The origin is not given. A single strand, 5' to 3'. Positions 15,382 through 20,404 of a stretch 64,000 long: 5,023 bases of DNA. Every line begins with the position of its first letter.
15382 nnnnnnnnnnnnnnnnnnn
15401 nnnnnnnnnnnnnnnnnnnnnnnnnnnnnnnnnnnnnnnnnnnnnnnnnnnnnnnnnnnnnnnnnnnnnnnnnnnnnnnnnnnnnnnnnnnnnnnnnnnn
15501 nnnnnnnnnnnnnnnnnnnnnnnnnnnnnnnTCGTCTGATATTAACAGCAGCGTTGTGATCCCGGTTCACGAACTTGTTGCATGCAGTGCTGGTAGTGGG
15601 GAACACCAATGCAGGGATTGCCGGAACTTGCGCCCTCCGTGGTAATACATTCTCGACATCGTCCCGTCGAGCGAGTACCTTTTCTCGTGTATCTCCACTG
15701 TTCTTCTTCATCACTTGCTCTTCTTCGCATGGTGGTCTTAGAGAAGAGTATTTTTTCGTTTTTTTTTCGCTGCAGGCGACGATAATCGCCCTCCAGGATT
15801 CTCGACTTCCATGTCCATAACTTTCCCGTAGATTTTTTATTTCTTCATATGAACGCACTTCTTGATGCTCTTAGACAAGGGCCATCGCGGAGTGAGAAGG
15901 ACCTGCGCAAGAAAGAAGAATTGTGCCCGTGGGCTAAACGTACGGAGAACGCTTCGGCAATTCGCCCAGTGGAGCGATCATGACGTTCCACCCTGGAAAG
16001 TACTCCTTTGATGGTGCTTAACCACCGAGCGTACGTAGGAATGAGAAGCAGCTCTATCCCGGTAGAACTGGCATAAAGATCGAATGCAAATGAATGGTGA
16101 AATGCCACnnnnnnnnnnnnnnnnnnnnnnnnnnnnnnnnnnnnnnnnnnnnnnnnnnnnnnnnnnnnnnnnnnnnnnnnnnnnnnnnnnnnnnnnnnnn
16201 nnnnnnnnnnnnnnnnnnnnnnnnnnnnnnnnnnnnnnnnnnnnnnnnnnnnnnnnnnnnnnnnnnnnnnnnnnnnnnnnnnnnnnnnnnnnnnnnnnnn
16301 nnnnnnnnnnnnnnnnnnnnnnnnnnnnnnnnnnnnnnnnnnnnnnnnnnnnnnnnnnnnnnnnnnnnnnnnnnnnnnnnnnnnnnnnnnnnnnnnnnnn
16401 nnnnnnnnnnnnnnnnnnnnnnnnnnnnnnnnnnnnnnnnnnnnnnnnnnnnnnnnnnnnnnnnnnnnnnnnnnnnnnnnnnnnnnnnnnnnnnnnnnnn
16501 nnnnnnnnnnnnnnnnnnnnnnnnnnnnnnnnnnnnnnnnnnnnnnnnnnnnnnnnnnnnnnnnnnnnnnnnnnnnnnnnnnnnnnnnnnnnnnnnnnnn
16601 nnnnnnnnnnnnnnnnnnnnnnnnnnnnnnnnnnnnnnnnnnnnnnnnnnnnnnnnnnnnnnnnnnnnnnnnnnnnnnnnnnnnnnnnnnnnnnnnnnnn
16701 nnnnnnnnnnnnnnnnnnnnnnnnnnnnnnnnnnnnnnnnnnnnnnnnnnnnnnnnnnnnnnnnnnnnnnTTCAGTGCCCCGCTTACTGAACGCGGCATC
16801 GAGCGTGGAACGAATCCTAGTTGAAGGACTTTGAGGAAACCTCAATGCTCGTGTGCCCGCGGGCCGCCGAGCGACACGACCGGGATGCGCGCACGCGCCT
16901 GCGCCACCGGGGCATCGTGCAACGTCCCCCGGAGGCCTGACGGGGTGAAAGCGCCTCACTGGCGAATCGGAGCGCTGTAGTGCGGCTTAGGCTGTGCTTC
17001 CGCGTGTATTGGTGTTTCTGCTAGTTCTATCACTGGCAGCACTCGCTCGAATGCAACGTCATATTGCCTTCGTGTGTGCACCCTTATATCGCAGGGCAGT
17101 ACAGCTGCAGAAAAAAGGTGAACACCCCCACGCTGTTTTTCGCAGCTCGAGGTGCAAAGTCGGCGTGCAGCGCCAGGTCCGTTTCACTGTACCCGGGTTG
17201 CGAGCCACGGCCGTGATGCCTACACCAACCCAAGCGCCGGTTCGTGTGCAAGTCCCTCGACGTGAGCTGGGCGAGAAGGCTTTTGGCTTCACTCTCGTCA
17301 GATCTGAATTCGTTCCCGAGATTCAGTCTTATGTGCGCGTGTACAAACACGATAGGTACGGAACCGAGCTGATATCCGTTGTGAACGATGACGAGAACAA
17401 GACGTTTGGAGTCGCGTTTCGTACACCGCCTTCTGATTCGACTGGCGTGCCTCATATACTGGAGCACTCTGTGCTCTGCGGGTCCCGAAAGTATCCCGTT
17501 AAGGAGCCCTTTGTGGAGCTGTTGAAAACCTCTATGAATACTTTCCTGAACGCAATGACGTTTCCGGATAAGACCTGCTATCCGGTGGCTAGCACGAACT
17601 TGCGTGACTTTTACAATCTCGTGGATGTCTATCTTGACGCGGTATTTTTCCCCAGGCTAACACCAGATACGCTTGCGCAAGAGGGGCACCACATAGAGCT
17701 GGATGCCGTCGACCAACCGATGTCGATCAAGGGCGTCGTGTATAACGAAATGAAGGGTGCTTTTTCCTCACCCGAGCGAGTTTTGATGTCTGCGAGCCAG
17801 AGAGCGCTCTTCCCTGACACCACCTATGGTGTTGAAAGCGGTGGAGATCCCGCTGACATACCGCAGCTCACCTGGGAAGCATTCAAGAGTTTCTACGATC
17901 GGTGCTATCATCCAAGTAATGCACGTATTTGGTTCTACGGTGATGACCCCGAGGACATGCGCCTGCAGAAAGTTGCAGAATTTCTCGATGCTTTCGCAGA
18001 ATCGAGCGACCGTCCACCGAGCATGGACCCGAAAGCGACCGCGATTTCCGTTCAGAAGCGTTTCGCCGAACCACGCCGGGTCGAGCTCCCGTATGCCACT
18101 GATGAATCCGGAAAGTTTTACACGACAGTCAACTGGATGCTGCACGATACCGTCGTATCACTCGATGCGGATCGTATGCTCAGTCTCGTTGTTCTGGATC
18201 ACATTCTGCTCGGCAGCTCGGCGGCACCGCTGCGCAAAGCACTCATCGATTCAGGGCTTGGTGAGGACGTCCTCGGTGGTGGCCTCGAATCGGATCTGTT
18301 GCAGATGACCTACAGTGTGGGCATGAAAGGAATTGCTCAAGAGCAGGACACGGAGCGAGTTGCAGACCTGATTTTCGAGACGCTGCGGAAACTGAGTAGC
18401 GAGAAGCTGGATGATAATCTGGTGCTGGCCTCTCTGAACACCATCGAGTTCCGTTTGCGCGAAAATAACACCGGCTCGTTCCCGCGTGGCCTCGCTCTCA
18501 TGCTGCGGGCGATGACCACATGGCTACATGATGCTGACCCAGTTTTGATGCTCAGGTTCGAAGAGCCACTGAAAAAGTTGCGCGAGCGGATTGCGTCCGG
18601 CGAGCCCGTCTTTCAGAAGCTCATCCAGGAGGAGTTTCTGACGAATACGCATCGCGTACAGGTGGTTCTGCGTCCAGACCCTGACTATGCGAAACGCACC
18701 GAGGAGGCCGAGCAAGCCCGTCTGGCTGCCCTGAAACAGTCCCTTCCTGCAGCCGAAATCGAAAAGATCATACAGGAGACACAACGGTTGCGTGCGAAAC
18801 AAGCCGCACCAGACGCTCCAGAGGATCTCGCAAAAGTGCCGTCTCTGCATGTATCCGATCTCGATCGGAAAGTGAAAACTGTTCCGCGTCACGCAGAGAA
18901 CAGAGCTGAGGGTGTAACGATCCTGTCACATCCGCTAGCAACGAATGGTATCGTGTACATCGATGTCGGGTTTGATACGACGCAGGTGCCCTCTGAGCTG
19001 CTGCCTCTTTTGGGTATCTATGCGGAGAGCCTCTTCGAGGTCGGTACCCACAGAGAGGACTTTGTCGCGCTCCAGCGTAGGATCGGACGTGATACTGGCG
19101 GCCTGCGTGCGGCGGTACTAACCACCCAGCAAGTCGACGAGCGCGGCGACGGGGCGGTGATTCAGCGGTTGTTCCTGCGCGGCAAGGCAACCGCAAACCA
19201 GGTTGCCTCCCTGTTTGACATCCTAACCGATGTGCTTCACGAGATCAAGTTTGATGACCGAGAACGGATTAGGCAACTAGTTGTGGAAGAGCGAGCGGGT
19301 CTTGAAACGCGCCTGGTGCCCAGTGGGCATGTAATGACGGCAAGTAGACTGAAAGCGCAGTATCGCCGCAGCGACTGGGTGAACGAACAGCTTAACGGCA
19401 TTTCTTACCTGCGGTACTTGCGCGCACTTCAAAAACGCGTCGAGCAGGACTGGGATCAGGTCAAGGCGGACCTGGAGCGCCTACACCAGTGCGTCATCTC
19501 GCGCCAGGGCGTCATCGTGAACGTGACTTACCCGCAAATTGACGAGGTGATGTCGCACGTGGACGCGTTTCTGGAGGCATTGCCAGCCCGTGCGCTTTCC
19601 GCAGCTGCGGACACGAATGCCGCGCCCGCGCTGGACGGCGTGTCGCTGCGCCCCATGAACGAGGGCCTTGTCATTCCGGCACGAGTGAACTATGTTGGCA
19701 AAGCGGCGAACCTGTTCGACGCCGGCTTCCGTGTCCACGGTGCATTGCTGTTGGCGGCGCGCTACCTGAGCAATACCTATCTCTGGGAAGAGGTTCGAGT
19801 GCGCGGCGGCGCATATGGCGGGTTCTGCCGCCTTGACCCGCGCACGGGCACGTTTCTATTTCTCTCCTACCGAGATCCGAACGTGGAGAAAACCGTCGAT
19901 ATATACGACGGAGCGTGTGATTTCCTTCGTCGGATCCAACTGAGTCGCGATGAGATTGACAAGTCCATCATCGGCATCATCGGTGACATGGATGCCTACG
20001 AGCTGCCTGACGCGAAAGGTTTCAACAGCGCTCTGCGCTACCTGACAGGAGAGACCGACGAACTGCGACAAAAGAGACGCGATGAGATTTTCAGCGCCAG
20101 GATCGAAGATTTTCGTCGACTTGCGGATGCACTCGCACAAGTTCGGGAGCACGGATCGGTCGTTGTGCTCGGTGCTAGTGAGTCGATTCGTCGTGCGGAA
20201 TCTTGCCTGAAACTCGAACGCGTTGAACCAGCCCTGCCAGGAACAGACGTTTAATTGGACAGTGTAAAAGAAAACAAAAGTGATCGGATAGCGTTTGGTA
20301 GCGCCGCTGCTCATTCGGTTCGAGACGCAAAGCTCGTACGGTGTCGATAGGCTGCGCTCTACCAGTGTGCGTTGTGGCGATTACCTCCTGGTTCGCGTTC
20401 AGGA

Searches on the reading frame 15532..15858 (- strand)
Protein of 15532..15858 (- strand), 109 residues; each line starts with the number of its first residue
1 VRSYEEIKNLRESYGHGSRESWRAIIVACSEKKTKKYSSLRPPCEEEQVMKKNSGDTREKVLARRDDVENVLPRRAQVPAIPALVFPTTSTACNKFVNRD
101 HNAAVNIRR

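Call 82: search_protein_families(library=pfam, proteins=[window:15532-15858:-], max_evalue=1)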
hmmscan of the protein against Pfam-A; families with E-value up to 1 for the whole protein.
window:15532-15858:- (109 aa): 1 family
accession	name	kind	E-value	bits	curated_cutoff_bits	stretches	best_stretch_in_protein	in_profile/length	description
PF07282.18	Cas12f1-like_TNB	-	0.021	15.4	26.3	1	90-107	43-60/60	Cas12f1-like, TNB domain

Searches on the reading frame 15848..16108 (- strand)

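Call 82: search_protein_families(library=pfam, proteins=[window:15848-16108:-], max_evalue=1)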
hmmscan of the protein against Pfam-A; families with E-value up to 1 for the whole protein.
window:15848-16108:- (87 aa): 1 family
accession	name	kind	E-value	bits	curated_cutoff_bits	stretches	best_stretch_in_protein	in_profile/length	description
PF13358.12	DDE_3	-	0.0019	18.5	28.6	1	3-49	90-138/146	DDE superfamily endonuclease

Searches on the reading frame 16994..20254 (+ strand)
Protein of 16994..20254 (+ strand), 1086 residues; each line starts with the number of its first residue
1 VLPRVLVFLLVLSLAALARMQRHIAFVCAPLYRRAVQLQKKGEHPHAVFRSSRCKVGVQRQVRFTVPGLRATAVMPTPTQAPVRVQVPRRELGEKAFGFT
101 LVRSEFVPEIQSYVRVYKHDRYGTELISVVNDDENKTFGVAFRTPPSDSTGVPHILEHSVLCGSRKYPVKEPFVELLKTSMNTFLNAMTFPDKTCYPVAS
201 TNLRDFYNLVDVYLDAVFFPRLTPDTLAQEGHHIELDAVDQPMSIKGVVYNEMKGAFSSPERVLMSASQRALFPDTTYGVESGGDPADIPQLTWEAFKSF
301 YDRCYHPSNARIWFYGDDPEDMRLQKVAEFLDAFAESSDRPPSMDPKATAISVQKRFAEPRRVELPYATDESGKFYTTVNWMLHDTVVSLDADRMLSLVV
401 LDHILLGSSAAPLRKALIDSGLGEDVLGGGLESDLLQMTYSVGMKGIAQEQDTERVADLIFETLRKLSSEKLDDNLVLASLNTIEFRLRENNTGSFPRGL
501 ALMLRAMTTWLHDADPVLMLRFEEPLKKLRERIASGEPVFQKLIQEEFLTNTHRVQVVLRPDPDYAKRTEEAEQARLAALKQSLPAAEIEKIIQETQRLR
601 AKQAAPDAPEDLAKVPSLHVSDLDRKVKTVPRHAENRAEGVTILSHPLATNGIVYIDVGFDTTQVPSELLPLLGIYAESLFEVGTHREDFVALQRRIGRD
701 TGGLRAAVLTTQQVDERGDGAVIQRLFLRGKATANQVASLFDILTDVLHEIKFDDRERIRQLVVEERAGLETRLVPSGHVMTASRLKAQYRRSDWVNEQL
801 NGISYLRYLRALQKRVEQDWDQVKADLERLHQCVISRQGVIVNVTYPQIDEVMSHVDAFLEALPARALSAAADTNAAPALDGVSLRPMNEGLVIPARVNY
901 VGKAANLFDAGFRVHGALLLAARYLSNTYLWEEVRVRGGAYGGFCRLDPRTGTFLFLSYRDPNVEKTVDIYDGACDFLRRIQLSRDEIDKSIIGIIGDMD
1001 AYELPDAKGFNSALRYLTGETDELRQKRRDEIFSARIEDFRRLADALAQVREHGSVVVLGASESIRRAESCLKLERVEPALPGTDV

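Call 6: search_protein_families(library=pfam, proteins=[window:16994-20254:+])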
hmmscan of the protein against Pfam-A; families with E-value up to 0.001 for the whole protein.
window:16994-20254:+ (1086 aa): 4 families
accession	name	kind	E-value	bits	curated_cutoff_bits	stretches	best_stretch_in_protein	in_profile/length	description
PF08367.16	M16C_assoc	-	1.8e-70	237.5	25.3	1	559-812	1-252/252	Peptidase M16C associated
PF22516.1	PreP_C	-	2.6e-55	187.1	27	1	889-1060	1-171/173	PreP C-terminal domain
PF05193.26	Peptidase_M16_C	-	8.3e-20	71.8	23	1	292-477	2-174/181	Peptidase M16 inactive domain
PF00675.25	Peptidase_M16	-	5e-10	39.9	22.3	1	146-241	27-121/149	Insulinase (Peptidase family M16)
